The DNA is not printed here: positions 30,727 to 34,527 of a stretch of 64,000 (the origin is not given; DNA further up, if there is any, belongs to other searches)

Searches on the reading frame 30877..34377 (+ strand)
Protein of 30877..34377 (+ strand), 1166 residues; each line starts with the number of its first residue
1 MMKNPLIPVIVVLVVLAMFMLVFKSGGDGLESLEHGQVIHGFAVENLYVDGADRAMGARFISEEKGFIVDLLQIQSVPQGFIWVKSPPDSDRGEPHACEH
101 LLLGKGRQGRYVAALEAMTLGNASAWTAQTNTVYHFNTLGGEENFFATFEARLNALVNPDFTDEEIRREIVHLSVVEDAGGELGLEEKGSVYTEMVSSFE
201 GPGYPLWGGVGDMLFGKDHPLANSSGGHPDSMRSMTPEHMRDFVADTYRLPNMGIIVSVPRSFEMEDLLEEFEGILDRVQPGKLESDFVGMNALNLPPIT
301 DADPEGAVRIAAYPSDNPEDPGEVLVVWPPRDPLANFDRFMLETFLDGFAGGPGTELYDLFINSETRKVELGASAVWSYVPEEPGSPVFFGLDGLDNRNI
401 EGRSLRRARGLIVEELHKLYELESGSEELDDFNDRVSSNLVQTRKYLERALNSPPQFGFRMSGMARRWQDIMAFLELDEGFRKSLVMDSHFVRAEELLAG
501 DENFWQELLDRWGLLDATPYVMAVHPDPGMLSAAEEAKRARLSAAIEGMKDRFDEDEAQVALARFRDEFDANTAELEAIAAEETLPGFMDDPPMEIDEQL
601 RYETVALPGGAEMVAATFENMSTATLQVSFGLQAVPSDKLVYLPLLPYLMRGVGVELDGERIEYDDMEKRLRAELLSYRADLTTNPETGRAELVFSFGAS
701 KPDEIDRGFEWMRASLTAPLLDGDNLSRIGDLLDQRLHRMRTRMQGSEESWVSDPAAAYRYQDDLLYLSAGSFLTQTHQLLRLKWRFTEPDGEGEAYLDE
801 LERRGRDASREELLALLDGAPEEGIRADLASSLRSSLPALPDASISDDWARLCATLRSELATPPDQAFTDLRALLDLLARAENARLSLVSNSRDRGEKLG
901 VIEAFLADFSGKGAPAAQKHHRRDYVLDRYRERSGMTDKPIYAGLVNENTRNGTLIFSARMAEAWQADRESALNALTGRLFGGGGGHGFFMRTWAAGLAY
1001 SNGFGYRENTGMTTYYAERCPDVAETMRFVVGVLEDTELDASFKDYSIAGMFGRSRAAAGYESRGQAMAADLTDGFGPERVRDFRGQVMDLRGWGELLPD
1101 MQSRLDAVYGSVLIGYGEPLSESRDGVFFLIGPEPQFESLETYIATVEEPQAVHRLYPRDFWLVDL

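Call 3: search_protein_families(library=pfam, proteins=[window:30877-34377:+], max_evalue=0.01)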
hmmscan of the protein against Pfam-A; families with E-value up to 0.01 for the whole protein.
window:30877-34377:+ (1166 aa): 1 family
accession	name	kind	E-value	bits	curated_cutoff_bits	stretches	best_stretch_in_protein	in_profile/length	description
PF05193.26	Peptidase_M16_C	-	0.0011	19.4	23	0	870-1035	6-162/181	Peptidase M16 inactive domain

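Call 35: find_homologous_proteins(query=window:30877-34377:+, max_evalue=1e-50)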
Query window:30877-34377:+ (1166 aa): 585 proteins with E <= 1e-50 among 8000 candidates; the best 120 are listed.
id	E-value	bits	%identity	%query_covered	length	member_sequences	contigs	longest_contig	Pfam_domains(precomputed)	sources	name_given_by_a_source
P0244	0.0e+0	2651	100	100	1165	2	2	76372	-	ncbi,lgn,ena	-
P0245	0.0e+0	2343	87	100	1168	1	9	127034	-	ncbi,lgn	-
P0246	0.0e+0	2117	78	100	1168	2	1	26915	-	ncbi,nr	ncbi:hypothetical protein H8E52_05245 [bacterium]|nr:hypothetical protein [bacterium]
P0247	0.0e+0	2108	78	100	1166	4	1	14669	-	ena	-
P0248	0.0e+0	2101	78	100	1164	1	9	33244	-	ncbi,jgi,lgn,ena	-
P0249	0.0e+0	1950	72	100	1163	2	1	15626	PF05193.27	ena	-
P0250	0.0e+0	1914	73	98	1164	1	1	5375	-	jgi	-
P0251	0.0e+0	1341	54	100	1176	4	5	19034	-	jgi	-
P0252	0.0e+0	1300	51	97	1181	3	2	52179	-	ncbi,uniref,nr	ncbi:MAG: hypothetical protein KJ970_16380 [Candidatus Eisenbacteria bacterium]|uniref:Peptidase M16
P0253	0.0e+0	1253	51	98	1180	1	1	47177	-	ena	-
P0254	0.0e+0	1239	48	100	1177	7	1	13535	-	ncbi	-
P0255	0.0e+0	1235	50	98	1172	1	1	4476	-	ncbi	-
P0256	0.0e+0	1224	50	99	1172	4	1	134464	-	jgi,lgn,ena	-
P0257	0.0e+0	1224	47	99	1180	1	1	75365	PF00675.26,PF05193.27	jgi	jgi:Zn-dependent M16 (insulinase) family peptidase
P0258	0.0e+0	1223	47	98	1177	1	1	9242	PF05193.27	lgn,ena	-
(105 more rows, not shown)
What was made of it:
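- Checked: The 'M16 peptidase' label rests on a sub-threshold Pfam hit (E=1.1e-3) plus names that sources give to homologs (call 35).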

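Call 36: find_encoding_contigs(protein=P0246, flank=10000, max_places=2)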
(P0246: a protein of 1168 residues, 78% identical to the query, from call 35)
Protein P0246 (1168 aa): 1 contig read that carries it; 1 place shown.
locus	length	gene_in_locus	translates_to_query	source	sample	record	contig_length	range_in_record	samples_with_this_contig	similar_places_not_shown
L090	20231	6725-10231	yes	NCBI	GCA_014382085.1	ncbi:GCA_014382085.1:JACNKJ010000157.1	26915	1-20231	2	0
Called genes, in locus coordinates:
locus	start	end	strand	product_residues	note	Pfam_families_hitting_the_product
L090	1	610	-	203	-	PF13439:Glyco_transf_4 (faint)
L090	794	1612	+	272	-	-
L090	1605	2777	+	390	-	PF13692:Glyco_trans_1_4 (weak)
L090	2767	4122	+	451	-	PF00501:AMP-binding (weak), PF27533:CapK_C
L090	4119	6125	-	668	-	PF00654:Voltage_CLC, PF00571:CBS (weak), PF02080:TrkA_C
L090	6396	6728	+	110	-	PF12840:HTH_20, PF01022:HTH_5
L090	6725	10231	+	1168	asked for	-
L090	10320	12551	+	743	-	PF19313:DUF5916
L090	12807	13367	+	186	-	-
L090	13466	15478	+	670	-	PF04879:Molybdop_Fe4S4, PF00384:Molybdopterin, PF01568:Molydop_binding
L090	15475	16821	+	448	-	PF12838:Fer4_7 (faint), PF13187:Fer4_9 (faint), PF13247:Fer4_11, PF00037:Fer4, PF12797:Fer4_2 (weak), PF12837:Fer4_6 (weak), PF13237:Fer4_10 (weak)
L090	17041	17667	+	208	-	-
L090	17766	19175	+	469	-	PF13860:FlgD_ig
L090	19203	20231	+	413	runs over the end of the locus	-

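Call 37: find_encoding_contigs(protein=P0248, flank=10000, max_places=3)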
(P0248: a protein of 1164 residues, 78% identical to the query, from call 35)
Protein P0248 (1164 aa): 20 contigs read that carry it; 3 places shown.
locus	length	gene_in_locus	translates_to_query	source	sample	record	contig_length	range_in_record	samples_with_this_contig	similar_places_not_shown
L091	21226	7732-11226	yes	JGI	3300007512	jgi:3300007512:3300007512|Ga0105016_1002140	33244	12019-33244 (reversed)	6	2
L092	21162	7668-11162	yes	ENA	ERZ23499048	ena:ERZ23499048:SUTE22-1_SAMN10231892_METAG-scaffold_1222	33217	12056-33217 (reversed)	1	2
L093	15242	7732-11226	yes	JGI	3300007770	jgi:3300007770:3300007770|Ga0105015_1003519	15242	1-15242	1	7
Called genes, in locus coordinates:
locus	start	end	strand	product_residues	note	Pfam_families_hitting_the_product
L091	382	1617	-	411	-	PF13439:Glyco_transf_4, PF20706:GT4-conflict, PF00534:Glycos_transf_1, PF13692:Glyco_trans_1_4, PF13524:Glyco_trans_1_2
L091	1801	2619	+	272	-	-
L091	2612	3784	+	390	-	PF13692:Glyco_trans_1_4 (weak)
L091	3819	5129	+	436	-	PF00501:AMP-binding (weak), PF27533:CapK_C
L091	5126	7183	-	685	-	PF00654:Voltage_CLC, PF00571:CBS (weak), PF02080:TrkA_C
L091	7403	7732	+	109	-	PF12840:HTH_20, PF01022:HTH_5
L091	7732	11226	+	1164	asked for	-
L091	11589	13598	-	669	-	PF13183:Fer4_8, PF13187:Fer4_9, PF13237:Fer4_10, PF02754:CCG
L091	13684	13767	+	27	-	-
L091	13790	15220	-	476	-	PF02775:TPP_enzyme_C, PF01558:POR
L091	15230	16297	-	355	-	PF01855:POR_N, PF17147:PFOR_II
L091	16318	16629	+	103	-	-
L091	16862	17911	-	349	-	PF00142:Fer4_NifH (weak), PF01656:CbiA, PF02374:ArsA_ATPase (weak), PF06564:CBP_BcsQ, PF09140:MipZ (faint), PF10609:ParA, PF13614:AAA_31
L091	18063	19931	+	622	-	PF00702:Hydrolase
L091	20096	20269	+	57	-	PF10262:Rdx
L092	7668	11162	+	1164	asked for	-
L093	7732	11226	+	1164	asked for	-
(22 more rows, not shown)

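Call 38: find_encoding_contigs(protein=P0249, flank=10000, max_places=2)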
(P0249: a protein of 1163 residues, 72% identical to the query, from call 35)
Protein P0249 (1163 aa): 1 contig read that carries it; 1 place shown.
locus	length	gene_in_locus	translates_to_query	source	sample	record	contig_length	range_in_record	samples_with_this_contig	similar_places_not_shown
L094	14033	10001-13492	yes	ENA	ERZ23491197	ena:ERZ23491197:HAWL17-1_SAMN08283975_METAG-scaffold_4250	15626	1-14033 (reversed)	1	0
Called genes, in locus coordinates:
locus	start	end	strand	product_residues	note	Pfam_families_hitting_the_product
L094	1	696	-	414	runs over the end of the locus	PF20706:GT4-conflict, PF00534:Glycos_transf_1, PF13692:Glyco_trans_1_4, PF13524:Glyco_trans_1_2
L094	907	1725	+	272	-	-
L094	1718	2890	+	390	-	-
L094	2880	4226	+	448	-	PF00501:AMP-binding, PF27533:CapK_C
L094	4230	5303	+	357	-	PF09587:PGA_cap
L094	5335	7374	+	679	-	PF00654:Voltage_CLC, PF00571:CBS, PF02080:TrkA_C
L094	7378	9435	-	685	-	PF00654:Voltage_CLC, PF00571:CBS (weak), PF02080:TrkA_C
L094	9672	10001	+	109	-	PF12840:HTH_20, PF01022:HTH_5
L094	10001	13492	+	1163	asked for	PF05193:Peptidase_M16_C (faint)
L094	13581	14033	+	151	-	?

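Call 40: find_encoding_contigs(protein=P0247, flank=10000, max_places=2)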
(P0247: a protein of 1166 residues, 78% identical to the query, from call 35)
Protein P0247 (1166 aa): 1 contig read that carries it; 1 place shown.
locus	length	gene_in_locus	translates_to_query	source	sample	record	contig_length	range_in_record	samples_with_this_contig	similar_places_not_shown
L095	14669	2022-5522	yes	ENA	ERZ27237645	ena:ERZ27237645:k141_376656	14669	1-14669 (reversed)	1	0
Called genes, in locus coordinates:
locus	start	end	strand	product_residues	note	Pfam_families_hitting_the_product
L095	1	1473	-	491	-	?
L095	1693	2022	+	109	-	PF12840:HTH_20, PF01022:HTH_5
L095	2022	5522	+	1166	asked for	-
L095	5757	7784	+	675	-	PF04879:Molybdop_Fe4S4, PF00384:Molybdopterin, PF01568:Molydop_binding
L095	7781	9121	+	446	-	PF12797:Fer4_2 (faint), PF12837:Fer4_6 (faint), PF12838:Fer4_7 (faint), PF13187:Fer4_9 (faint), PF13237:Fer4_10 (weak), PF13247:Fer4_11, PF00037:Fer4 (weak)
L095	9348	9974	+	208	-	-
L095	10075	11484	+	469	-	PF13860:FlgD_ig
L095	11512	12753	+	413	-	-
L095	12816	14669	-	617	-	?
